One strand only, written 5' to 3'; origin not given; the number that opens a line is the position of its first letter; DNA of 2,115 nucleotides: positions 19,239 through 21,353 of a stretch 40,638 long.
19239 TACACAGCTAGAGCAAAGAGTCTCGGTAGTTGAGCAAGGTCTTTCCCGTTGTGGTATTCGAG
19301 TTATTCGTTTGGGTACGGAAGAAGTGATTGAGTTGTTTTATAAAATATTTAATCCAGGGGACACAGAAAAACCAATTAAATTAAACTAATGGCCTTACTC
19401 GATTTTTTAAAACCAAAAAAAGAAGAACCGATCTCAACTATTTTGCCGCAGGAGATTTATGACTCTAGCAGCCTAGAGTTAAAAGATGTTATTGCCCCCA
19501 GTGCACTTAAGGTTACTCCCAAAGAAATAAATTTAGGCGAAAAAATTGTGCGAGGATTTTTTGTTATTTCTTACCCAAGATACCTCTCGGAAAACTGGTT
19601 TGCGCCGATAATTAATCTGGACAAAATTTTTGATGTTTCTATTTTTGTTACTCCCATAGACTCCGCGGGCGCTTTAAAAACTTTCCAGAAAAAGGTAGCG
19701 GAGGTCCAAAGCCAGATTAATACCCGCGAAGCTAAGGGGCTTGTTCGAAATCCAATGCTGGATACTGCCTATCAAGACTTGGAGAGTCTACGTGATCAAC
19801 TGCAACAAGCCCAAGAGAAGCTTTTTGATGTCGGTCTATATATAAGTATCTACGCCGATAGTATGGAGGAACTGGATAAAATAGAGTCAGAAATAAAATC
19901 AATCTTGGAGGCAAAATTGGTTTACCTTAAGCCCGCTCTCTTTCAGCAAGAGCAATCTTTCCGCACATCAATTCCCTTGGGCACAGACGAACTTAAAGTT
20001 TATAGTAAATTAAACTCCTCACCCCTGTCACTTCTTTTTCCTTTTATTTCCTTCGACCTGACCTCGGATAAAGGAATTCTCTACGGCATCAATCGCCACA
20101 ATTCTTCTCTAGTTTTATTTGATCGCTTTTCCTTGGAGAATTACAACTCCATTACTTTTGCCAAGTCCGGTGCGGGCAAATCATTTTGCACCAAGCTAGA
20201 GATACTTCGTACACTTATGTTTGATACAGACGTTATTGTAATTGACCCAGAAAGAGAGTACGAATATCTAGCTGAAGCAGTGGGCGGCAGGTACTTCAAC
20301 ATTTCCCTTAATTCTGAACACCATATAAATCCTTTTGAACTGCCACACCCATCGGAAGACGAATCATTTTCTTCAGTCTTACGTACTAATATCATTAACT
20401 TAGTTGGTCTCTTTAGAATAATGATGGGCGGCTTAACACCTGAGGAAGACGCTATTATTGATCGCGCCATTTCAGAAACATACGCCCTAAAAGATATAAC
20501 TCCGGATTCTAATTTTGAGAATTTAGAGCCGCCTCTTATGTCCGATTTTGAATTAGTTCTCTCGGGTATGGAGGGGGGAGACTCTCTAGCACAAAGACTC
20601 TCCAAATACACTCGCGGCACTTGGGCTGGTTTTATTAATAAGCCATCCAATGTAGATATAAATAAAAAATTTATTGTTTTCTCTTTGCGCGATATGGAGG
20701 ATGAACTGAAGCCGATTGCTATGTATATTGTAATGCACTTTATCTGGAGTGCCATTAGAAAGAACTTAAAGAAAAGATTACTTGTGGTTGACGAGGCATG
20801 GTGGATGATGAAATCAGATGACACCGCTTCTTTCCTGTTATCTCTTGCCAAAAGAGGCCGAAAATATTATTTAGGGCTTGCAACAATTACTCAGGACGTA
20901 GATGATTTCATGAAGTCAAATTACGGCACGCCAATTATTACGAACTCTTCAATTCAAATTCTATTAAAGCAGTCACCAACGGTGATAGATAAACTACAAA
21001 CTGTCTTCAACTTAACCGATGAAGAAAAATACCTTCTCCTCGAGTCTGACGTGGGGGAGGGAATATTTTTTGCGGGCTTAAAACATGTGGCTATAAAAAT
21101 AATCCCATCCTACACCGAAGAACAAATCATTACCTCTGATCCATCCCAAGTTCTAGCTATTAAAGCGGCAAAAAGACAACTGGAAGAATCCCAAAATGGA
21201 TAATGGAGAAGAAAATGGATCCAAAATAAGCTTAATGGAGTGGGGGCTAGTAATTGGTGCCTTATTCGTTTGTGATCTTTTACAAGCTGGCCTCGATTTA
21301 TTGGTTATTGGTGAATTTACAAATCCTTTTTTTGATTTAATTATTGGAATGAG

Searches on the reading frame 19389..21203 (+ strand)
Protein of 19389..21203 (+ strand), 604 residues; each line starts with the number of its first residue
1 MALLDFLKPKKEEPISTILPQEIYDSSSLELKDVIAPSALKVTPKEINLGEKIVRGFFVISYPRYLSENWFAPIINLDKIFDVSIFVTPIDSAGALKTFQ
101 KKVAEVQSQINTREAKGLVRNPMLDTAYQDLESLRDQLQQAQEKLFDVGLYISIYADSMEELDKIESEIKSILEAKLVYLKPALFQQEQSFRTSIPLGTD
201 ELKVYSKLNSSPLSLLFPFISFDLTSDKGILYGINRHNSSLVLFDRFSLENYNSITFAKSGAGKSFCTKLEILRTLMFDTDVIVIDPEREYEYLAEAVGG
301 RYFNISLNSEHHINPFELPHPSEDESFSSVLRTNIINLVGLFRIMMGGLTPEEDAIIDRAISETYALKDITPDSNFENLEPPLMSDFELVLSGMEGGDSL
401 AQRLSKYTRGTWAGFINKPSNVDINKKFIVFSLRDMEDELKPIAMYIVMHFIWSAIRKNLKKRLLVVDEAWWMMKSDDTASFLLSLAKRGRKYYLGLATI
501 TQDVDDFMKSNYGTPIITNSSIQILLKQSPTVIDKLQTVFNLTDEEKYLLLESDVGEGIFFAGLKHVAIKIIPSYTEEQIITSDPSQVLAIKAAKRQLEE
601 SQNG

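Call 54: search_protein_families(library=pfam, proteins=[window:19389-21203:+], max_evalue=0.001)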
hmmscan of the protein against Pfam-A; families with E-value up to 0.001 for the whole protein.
window:19389-21203:+ (604 aa): 5 families
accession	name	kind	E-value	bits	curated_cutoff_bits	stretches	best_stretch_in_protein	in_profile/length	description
PF19044.6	P-loop_TraG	-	1.7e-28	99.9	25.8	1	249-552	27-344/413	TraG P-loop domain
PF12846.13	AAA_10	-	4.4e-12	46.2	27.5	2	444-515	222-294/362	AAA-like domain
PF01935.23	DUF87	-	1.6e-05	25.6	23.2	1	257-318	29-92/220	Helicase HerA, central domain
PF15704.10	Mt_ATP_synt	-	8.4e-05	23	27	1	77-173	31-127/188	Mitochondrial ATP synthase subunit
PF11130.14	TraC_F_IV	-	0.00054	19.5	28.1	0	111-197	288-373/375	TraC protein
